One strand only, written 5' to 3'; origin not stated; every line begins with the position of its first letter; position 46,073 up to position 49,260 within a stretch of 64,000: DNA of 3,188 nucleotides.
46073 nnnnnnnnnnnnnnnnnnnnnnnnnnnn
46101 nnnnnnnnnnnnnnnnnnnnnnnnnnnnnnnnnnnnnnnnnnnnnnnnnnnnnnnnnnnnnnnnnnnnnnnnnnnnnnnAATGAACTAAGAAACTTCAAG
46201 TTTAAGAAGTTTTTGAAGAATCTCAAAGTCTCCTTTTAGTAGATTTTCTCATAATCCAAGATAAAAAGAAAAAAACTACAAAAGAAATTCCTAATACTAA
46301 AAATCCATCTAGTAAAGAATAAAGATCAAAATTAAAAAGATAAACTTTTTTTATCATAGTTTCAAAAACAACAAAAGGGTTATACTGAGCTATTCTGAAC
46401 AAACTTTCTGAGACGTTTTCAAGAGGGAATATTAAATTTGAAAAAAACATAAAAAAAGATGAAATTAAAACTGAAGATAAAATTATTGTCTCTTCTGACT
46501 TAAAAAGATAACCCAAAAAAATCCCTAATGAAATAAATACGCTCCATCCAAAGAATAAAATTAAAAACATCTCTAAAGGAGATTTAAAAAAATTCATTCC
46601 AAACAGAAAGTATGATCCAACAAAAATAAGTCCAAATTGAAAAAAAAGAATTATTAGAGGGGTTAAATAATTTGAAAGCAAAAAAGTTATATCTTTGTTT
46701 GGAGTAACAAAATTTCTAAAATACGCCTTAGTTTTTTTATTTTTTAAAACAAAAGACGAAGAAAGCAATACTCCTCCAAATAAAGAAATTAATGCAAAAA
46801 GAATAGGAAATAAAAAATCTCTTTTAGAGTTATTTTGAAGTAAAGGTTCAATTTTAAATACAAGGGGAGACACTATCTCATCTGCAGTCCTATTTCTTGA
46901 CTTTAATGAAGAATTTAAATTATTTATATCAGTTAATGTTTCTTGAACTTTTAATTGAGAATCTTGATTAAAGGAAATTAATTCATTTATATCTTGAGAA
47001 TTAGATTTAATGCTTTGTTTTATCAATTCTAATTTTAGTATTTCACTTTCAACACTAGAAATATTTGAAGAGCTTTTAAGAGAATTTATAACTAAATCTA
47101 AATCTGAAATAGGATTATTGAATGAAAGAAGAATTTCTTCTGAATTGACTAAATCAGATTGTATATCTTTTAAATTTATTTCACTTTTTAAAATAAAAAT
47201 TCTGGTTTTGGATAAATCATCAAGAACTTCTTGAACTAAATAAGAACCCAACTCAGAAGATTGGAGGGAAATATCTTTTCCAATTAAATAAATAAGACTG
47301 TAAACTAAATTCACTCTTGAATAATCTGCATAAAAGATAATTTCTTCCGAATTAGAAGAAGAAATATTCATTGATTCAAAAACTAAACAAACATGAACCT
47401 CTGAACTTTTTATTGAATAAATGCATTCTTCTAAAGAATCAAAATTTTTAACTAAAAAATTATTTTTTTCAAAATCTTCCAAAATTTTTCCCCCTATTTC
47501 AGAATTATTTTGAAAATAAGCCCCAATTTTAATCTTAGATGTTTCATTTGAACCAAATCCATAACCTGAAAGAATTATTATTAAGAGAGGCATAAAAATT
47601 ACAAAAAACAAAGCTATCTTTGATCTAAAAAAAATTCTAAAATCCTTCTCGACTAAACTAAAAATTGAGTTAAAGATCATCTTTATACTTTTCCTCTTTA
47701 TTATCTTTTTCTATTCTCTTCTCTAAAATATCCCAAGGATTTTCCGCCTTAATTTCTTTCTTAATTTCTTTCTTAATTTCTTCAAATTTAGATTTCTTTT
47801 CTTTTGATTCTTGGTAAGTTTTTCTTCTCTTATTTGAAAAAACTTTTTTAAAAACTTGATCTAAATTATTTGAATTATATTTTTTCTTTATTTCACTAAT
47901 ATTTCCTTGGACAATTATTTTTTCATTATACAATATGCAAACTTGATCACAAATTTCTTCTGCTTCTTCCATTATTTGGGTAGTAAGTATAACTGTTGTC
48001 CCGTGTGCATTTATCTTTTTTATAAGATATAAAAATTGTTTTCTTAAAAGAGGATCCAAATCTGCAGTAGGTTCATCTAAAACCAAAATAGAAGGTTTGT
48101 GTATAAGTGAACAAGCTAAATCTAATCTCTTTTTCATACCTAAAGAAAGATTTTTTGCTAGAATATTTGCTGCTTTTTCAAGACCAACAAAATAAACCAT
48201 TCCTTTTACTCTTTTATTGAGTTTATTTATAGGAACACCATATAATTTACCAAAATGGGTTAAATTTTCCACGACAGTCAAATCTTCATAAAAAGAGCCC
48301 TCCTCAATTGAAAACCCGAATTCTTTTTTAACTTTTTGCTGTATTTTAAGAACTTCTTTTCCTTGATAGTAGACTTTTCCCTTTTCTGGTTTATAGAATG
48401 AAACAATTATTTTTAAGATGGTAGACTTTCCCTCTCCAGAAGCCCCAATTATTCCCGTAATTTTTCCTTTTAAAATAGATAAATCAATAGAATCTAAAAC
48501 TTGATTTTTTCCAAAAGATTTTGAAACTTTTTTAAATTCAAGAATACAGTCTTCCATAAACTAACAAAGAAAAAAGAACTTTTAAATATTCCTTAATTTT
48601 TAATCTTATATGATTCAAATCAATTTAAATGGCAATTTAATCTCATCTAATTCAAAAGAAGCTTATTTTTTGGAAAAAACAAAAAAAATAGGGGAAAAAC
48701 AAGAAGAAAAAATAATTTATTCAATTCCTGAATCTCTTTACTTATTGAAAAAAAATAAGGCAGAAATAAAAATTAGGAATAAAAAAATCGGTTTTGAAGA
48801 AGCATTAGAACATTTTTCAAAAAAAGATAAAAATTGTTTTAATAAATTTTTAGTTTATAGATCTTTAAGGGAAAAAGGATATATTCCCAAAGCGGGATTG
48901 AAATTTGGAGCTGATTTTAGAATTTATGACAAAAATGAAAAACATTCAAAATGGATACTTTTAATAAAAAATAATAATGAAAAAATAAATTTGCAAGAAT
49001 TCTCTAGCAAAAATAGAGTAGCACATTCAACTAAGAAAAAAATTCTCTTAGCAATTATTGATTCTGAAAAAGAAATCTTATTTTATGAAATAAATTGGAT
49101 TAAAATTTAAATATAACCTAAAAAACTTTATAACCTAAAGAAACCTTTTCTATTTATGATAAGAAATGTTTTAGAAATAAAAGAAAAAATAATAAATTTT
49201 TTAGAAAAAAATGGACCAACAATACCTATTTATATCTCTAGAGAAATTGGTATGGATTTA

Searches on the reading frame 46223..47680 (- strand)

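Call 49: search_protein_families(library=pfam, proteins=[window:46223-47680:-], max_evalue=0.001)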
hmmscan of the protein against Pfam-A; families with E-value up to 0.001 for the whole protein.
window:46223-47680:- (485 aa): 2 families
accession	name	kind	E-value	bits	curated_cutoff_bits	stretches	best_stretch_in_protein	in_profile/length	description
PF12698.13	ABC2_membrane_3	-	4.4e-29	102.1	31.6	1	22-476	2-347/347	ABC-2 family transporter protein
PF01061.29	ABC2_membrane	-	8.7e-10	38.9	26.9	1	282-439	43-202/211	ABC-2 type transporter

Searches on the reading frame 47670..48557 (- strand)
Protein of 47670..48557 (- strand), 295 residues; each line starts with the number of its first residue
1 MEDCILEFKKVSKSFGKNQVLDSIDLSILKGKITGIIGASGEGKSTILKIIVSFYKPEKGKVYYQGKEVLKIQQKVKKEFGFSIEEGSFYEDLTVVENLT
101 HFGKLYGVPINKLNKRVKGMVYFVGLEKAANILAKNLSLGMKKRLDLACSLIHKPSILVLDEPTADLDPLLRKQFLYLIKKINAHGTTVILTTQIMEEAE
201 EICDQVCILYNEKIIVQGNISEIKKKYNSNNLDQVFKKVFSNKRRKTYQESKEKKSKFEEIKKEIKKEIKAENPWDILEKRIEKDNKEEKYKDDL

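Call 49: search_protein_families(library=pfam, proteins=[window:47670-48557:-], max_evalue=0.001)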
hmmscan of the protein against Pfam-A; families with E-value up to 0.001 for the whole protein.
window:47670-48557:- (295 aa): 3 families
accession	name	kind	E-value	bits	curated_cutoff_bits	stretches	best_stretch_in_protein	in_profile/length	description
PF00005.33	ABC_tran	-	2.1e-28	100.1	25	1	21-165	1-137/137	ABC transporter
PF13304.12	AAA_21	-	1e-12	49.2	27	1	90-194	180-298/304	AAA domain, putative AbiEii toxin, Type IV TA system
PF25199.1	nSTAND_NTPase5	-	0.00024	21.4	34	0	30-69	40-80/145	Novel STAND NTPase 5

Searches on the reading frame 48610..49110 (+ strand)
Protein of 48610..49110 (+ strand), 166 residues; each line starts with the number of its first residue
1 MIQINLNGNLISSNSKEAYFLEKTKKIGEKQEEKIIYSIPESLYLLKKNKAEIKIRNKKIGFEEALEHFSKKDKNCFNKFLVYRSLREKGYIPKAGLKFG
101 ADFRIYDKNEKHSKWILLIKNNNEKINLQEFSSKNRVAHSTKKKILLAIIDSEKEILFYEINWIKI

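Call 49: search_protein_families(library=pfam, proteins=[window:48610-49110:+], max_evalue=0.001)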
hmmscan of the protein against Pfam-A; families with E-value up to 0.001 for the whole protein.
window:48610-49110:+ (166 aa): 1 family
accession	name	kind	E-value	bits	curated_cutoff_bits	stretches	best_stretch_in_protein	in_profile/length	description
PF01974.23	tRNA_int_endo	-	3.3e-26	91.6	27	1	79-156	4-83/85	tRNA intron endonuclease, catalytic C-terminal domain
